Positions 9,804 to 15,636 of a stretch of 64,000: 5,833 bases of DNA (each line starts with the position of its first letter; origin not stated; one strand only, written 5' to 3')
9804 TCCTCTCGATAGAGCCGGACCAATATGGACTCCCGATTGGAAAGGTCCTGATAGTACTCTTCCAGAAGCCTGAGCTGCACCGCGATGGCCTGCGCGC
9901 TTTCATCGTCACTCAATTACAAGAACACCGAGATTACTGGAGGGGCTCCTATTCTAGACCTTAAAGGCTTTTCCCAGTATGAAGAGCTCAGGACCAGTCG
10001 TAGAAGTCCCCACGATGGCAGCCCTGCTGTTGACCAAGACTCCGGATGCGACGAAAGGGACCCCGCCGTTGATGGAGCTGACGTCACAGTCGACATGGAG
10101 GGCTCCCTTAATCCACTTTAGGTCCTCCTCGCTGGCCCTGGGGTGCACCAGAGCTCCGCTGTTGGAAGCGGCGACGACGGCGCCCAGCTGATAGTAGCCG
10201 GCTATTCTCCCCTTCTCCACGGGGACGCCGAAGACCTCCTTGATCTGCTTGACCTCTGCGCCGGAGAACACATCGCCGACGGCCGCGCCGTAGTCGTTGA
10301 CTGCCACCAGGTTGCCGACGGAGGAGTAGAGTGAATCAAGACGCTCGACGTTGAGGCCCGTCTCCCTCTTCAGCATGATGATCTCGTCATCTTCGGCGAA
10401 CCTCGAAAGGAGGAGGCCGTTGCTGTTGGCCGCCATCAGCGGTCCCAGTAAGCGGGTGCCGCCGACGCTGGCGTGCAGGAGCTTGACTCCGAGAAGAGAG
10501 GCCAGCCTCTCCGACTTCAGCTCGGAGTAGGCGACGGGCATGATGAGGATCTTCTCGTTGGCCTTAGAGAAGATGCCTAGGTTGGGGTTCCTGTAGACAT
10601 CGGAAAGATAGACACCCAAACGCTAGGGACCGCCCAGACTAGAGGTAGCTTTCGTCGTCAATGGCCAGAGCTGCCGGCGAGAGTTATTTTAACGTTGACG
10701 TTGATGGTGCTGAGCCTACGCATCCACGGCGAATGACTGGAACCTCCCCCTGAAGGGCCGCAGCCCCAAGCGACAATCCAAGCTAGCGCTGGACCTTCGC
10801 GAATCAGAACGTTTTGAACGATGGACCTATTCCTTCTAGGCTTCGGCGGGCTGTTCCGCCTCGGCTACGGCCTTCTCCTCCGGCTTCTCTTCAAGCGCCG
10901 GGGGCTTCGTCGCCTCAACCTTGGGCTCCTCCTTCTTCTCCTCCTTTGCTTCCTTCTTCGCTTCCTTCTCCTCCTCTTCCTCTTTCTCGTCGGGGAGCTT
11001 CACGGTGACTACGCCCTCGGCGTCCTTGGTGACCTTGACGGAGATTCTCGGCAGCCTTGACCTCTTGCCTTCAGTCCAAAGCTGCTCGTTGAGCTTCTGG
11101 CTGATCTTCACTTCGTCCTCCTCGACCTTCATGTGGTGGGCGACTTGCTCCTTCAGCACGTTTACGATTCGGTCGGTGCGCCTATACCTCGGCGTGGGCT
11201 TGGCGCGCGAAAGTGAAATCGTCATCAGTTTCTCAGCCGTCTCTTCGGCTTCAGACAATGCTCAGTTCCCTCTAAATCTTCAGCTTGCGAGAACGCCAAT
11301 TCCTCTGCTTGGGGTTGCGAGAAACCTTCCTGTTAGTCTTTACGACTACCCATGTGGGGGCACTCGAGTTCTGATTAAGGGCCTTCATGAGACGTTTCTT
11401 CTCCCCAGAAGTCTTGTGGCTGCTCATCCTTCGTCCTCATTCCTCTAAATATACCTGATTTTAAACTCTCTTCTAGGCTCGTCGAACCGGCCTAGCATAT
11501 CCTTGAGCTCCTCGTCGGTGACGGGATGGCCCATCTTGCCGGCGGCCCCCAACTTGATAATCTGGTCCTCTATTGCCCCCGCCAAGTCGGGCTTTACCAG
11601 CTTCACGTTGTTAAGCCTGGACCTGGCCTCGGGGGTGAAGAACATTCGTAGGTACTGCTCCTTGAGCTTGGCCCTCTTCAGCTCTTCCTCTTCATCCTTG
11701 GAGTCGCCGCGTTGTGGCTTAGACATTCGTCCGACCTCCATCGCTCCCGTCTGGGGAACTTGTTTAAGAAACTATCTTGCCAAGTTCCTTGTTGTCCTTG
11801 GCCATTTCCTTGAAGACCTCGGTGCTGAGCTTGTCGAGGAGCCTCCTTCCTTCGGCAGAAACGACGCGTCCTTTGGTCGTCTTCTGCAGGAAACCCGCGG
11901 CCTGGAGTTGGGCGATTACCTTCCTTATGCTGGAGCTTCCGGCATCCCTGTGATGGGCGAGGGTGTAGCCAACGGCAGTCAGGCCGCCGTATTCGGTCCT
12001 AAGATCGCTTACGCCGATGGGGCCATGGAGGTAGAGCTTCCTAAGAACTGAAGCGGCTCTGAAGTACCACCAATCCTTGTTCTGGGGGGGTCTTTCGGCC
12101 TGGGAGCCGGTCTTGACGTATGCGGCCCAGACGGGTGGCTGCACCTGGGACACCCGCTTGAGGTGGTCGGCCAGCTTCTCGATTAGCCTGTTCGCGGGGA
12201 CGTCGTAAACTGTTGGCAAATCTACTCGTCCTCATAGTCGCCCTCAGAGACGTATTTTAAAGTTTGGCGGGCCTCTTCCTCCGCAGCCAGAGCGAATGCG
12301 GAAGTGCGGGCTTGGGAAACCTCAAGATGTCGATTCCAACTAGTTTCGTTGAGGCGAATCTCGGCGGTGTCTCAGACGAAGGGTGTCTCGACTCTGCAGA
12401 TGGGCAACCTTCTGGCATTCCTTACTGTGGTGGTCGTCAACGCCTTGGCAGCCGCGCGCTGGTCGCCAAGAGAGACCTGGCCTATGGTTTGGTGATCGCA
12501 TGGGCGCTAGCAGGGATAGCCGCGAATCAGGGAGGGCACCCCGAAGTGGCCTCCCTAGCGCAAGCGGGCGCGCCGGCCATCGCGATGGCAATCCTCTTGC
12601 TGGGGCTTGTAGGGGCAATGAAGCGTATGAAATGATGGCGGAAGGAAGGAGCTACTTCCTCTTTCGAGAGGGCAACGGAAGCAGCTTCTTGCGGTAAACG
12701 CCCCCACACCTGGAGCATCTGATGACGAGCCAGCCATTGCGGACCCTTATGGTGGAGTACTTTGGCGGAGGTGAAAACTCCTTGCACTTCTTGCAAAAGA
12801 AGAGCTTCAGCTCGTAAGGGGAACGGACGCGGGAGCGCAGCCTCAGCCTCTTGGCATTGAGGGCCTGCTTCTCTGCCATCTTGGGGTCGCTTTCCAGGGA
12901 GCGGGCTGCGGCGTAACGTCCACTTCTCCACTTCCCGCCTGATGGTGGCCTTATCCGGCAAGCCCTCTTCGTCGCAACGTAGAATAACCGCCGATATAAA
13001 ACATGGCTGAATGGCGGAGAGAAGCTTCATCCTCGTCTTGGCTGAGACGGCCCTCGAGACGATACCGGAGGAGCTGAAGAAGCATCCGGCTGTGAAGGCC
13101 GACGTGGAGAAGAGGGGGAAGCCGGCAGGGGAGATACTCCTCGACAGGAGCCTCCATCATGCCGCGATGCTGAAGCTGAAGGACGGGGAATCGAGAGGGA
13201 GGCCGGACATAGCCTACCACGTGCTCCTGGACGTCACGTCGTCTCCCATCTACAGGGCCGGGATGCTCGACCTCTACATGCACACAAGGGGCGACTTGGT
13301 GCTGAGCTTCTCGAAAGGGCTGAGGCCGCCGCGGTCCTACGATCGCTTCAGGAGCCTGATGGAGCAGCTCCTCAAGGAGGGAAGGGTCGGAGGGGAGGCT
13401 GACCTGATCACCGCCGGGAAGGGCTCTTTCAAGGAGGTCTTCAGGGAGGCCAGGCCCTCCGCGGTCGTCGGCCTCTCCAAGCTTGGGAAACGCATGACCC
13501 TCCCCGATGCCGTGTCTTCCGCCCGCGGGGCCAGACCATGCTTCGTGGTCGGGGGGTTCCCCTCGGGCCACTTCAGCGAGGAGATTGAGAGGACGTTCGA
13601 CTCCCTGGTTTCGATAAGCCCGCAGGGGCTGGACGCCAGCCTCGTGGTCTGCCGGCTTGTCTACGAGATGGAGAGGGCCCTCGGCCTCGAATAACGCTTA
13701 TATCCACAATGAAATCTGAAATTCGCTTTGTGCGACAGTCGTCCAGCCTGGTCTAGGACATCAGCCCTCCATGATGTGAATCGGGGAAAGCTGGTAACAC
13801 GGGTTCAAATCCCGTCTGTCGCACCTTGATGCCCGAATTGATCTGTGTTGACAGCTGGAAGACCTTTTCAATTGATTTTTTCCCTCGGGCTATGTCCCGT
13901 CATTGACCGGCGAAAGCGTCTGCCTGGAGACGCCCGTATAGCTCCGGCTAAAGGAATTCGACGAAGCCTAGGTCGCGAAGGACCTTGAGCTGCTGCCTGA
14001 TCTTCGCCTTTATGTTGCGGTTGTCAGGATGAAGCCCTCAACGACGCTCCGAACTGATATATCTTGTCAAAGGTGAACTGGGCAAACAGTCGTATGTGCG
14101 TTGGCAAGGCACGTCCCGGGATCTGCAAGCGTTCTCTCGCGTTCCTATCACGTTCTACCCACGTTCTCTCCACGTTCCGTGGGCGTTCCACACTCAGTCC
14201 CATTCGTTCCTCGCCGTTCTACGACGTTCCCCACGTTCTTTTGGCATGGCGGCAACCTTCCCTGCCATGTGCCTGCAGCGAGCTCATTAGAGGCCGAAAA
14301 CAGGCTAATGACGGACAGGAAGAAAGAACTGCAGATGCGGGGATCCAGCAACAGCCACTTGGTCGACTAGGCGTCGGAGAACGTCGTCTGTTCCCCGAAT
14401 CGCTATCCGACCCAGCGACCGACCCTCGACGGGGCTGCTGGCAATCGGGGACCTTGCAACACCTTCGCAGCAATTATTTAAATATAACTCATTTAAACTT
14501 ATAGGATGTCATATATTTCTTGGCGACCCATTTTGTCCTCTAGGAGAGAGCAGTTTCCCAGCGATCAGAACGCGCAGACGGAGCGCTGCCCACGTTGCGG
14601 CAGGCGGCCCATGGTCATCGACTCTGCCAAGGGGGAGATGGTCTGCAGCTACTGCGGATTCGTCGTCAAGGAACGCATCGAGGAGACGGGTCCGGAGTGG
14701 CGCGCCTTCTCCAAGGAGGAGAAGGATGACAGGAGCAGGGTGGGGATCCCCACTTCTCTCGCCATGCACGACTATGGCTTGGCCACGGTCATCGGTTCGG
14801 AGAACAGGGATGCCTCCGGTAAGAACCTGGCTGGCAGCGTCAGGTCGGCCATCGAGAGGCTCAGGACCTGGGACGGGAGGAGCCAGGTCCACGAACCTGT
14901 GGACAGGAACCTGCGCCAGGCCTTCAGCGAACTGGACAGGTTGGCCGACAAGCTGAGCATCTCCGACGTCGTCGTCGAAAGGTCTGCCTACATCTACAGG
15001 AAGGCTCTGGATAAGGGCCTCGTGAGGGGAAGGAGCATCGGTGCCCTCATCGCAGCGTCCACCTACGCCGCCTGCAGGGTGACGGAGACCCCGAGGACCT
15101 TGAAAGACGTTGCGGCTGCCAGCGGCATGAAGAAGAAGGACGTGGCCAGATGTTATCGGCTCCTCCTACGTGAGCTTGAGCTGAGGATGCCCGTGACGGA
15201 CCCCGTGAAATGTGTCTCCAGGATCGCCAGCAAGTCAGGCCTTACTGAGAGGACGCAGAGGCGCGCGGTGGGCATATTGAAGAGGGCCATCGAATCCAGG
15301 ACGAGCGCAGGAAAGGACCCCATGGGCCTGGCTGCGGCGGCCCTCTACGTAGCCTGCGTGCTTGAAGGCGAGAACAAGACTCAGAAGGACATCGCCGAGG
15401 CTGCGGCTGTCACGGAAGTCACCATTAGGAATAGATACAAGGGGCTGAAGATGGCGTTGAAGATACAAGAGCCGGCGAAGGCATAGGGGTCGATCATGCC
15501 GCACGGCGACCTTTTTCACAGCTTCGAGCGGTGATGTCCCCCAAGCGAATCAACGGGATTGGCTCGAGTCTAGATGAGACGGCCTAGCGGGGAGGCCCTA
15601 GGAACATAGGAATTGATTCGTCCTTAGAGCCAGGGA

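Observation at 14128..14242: Helically phased array of 11 CGTTC repeat slots (iteron / centromere-like) in a non-coding stretch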

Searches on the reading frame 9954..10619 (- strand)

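Call 22: search_protein_families(library=pfam, proteins=[window:9954-10619:-], max_evalue=0.001)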
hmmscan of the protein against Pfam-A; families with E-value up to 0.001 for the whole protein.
window:9954-10619:- (221 aa): 1 family
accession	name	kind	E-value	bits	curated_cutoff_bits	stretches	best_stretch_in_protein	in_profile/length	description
PF01912.23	eIF-6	-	3.2e-54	183.8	25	1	7-200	3-196/197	eIF-6 family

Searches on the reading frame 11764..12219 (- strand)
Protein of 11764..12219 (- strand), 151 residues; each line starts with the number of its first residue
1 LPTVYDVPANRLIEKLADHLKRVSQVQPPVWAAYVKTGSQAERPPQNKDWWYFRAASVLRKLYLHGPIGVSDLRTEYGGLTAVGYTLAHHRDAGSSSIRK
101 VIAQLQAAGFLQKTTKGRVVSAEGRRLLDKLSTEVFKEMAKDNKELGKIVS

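Call 17: search_protein_families(library=pfam, proteins=[window:11764-12219:-], max_evalue=0.01)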
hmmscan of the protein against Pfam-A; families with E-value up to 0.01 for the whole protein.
window:11764-12219:- (151 aa): 2 families
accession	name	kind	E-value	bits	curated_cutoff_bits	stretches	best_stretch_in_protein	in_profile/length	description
PF01090.25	Ribosomal_S19e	-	1.9e-50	170.6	29.4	1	3-138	1-137/137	Ribosomal protein S19e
PF21715.3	CggR_N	-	0.0032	17.6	30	0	86-132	22-68/71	CggR N-terminal DNA binding domain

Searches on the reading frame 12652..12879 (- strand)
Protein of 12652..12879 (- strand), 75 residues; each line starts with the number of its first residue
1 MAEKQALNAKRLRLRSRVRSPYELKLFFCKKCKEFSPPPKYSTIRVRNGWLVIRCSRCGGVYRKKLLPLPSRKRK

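Call 17: search_protein_families(library=pfam, proteins=[window:12652-12879:-], max_evalue=0.01)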
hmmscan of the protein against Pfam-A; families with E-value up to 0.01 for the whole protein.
window:12652-12879:- (75 aa): 1 family
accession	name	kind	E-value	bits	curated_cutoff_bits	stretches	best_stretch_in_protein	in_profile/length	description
PF04032.22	Rpr2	-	2.7e-06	28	29.3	1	7-59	26-90/90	RNAse P Rpr2/Rpp21/SNM1 subunit domain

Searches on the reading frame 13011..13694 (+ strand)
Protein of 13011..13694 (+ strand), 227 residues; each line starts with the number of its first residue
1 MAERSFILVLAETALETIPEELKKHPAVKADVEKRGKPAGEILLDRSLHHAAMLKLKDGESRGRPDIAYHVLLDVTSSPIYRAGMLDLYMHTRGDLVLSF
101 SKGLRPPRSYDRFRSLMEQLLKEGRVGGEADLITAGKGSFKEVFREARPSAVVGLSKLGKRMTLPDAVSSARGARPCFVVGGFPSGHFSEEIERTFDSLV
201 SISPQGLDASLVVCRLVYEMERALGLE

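Call 14: find_encoding_contigs(protein=window:13011-13694:+, flank=6000, max_places=10)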
Protein window:13011-13694:+ (227 aa): no gene with exactly this product is on record in the collection.

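Call 17: search_protein_families(library=pfam, proteins=[window:13011-13694:+], max_evalue=0.01)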
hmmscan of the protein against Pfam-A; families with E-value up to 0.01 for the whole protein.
window:13011-13694:+ (227 aa): 1 family
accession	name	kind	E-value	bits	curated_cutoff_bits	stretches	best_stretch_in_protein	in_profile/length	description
PF03587.19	EMG1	-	6.8e-47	160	28.2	1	8-221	1-197/197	EMG1/NEP1 methyltransferase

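Call 31: find_related_loci(query=window:13011-13691:+, collection=metagenome_contigs, flank=5000)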
Query window:13011-13691:+ (227 aa) in metagenome_contigs; peptide patterns used: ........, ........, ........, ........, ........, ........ (x = any residue, [..] = any of these).
335 stretches matched a pattern; 21 encode a relative of the query (tblastn E <= 1e-3); 21 distinct loci.
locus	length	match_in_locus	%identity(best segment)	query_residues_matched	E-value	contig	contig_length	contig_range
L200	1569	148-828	98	1-227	7e-159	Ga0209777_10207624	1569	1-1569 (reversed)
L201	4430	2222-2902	89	1-227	3e-134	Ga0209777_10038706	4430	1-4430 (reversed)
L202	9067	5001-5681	81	1-227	3e-125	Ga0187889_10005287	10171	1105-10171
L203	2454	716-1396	72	1-227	8e-115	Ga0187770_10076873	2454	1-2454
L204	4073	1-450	93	78-227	7e-90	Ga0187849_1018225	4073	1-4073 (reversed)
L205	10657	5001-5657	60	8-226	6e-87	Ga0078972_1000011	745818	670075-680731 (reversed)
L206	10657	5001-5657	60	8-226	6e-87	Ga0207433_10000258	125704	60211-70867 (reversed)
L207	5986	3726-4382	60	8-226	6e-87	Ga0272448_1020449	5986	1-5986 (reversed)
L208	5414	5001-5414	86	1-138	2e-76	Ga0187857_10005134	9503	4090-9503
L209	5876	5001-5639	45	8-222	3e-58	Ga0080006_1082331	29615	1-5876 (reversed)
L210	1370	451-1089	44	8-222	1e-60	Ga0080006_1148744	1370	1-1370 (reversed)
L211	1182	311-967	44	10-226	1e-49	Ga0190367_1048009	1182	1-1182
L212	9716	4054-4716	42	4-222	1e-46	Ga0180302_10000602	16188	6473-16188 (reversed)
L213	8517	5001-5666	37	8-224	6e-44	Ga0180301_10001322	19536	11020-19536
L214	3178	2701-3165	47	6-159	5e-39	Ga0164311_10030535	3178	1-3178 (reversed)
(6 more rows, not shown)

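Call 89: search_protein_families(library=pfam, proteins=[L204:811-1176:+], max_evalue=0.01)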
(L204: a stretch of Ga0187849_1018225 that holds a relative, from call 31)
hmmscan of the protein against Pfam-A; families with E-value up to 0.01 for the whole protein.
L204:811-1176:+ (121 aa): 2 families
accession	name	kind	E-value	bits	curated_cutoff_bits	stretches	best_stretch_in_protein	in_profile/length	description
PF09851.14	SHOCT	-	4.2e-10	39.5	27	1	91-117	2-28/28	Short C-terminal domain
PF05120.17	GvpG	-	0.0034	18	30.6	1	91-118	36-63/67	Gas vesicle protein G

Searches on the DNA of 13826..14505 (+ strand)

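Call 67: search_rna_families(source=window, start=13826, end=14505, threshold=evalue, max_evalue=1)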
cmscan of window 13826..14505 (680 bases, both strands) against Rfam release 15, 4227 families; matches with E-value up to 1: 0.
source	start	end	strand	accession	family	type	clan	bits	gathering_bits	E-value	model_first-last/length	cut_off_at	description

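Call 92: search_dna_similar(query=window:14085-14416:+, collection=plasmids, mode=distant, max_evalue=0.01, max_rows=10)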
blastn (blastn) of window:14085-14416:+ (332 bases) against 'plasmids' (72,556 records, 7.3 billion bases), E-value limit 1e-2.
No match.

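Call 93: search_dna_similar(query=window:14085-14416:+, collection=phages, mode=distant, max_evalue=0.01, max_rows=10)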
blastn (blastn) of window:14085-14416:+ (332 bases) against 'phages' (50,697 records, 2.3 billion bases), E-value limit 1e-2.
No match.

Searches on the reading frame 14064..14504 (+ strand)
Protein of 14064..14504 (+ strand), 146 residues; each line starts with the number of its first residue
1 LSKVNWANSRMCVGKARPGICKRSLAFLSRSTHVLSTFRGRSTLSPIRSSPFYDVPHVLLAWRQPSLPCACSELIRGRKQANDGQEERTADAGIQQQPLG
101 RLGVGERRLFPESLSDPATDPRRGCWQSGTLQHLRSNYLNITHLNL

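Call 17: search_protein_families(library=pfam, proteins=[window:14064-14504:+], max_evalue=0.01)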
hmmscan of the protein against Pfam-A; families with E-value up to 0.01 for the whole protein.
window:14064-14504:+ (146 aa): 0 families

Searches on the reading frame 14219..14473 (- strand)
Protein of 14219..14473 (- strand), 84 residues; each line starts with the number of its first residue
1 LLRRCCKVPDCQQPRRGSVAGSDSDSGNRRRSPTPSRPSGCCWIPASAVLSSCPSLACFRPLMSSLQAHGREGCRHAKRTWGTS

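Call 17: search_protein_families(library=pfam, proteins=[window:14219-14473:-], max_evalue=0.01)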
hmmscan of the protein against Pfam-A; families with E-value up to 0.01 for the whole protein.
window:14219-14473:- (84 aa): 0 families

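Call 25: search_protein_families(library=pfam, proteins=[window:14222-14473:-], max_evalue=1)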
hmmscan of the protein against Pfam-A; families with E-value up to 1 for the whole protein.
seq(84 aa): 0 families

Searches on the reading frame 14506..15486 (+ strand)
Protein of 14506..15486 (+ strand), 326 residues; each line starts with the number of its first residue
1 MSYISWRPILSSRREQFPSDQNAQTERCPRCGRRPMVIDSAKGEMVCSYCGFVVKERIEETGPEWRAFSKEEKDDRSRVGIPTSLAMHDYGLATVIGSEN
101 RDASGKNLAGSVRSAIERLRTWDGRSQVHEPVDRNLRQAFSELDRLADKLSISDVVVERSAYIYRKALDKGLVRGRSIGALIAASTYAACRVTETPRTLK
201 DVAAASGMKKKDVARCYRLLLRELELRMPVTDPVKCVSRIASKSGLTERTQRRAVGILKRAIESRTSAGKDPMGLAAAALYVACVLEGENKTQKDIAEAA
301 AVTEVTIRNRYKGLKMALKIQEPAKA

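Call 10: find_related_loci(query=window:14506-15483:+, collection=genome_contigs, flank=6000)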
Query window:14506-15483:+ (326 aa) in genome_contigs; peptide patterns used: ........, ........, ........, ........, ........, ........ (x = any residue, [..] = any of these).
315 stretches matched a pattern; 219 encode a relative of the query (tblastn E <= 1e-3); the best 80 are kept; 80 distinct loci.
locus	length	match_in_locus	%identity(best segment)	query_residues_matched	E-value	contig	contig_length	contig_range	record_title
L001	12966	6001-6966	89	3-323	0e+0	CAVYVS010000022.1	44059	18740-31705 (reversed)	MAG: uncultured Nitrososphaerota archaeon isolate MFD01476.bin.2.93 genome assembly, contig: contig_68935, whole genome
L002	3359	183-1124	91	10-323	0e+0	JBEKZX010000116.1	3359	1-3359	MAG: Conexivisphaerales archaeon isolate SPRUCE 7 SPRUCE_7_116, whole genome shotgun sequence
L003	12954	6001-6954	90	6-323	0e+0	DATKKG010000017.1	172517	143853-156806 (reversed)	MAG TPA_asm: Conexivisphaerales archaeon isolate SMAG_U14651 k141_1602392, whole genome shotgun sequence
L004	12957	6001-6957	90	6-324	0e+0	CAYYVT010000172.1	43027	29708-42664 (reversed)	MAG TPA_asm: uncultured Nitrososphaerales archaeon isolate SRP140028_co1_191 genome assembly, contig: k141_6964056, whol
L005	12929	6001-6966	87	3-323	3e-178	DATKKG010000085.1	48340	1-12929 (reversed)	MAG TPA_asm: Conexivisphaerales archaeon isolate SMAG_U14651 k141_4070319, whole genome shotgun sequence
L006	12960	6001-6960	81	8-325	3e-176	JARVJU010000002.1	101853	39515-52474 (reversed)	MAG: Nitrososphaeria archaeon isolate DRTY1_bin.15 NODE_2_length_101853_cov_2.955007, whole genome shotgun sequence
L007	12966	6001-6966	81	3-323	1e-175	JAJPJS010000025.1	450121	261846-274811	MAG: Thaumarchaeota archaeon isolate Centralia_MAG_53 k107_7291625, whole genome shotgun sequence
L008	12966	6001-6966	80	5-326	4e-174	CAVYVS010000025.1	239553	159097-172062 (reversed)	MAG: uncultured Nitrososphaerota archaeon isolate MFD01476.bin.2.93 genome assembly, contig: contig_77553, whole genome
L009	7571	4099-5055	80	8-323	6e-173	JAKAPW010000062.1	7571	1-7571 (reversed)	MAG: archaeon isolate YF1.bin89 NODE_12936_length_7571_cov_2.086110, whole genome shotgun sequence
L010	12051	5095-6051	76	4-320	2e-165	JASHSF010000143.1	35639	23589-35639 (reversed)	MAG: Nitrososphaerales archaeon isolate JOPF120 JOPF_AWAY_contig_664775, whole genome shotgun sequence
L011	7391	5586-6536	76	4-325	2e-164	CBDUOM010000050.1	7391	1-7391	MAG TPA_asm: uncultured archaeon isolate SRR6823441_concoct_23 genome assembly, contig: ERZ1742239.14235, whole genome s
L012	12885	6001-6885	80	26-320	1e-163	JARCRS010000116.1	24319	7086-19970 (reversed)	MAG: archaeon isolate Maxine3 k141_36741, whole genome shotgun sequence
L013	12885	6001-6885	80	26-320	8e-164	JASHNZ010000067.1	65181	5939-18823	MAG: Nitrososphaerales archaeon isolate JOPF010 JOPF_N04C_contig_135356, whole genome shotgun sequence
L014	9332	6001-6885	80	26-320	2e-163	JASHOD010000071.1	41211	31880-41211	MAG: Nitrososphaerales archaeon isolate JOPF014 JOPF_NEAR_contig_803499, whole genome shotgun sequence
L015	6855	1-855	93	40-324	3e-168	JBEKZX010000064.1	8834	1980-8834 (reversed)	MAG: Conexivisphaerales archaeon isolate SPRUCE 7 SPRUCE_7_64, whole genome shotgun sequence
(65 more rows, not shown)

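Call 15: find_encoding_contigs(protein=window:14506-15486:+, flank=6000, max_places=10)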
Protein window:14506-15486:+ (326 aa): no gene with exactly this product is on record in the collection.

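Call 17: search_protein_families(library=pfam, proteins=[window:14506-15486:+], max_evalue=0.01)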
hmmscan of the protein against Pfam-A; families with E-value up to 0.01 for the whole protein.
window:14506-15486:+ (326 aa): 5 families
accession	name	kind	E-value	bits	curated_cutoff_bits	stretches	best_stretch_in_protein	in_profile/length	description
PF00382.24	TFIIB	-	4.8e-40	135.9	23.6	2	228-315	3-90/92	Transcription factor TFIIB repeat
PF08271.17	Zn_Ribbon_TF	-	6.2e-13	48.5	29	1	27-68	2-43/43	TFIIB zinc-binding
PF00134.28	Cyclin_N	-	0.00028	21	23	0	148-228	43-126/127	Cyclin, N-terminal domain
PF19191.5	HEF_HK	-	0.0068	17.3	24.1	0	108-145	16-53/67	HEF_HK domain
PF04545.22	Sigma70_r4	-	0.0083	16.1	24.1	0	288-312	18-42/50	Sigma-70, region 4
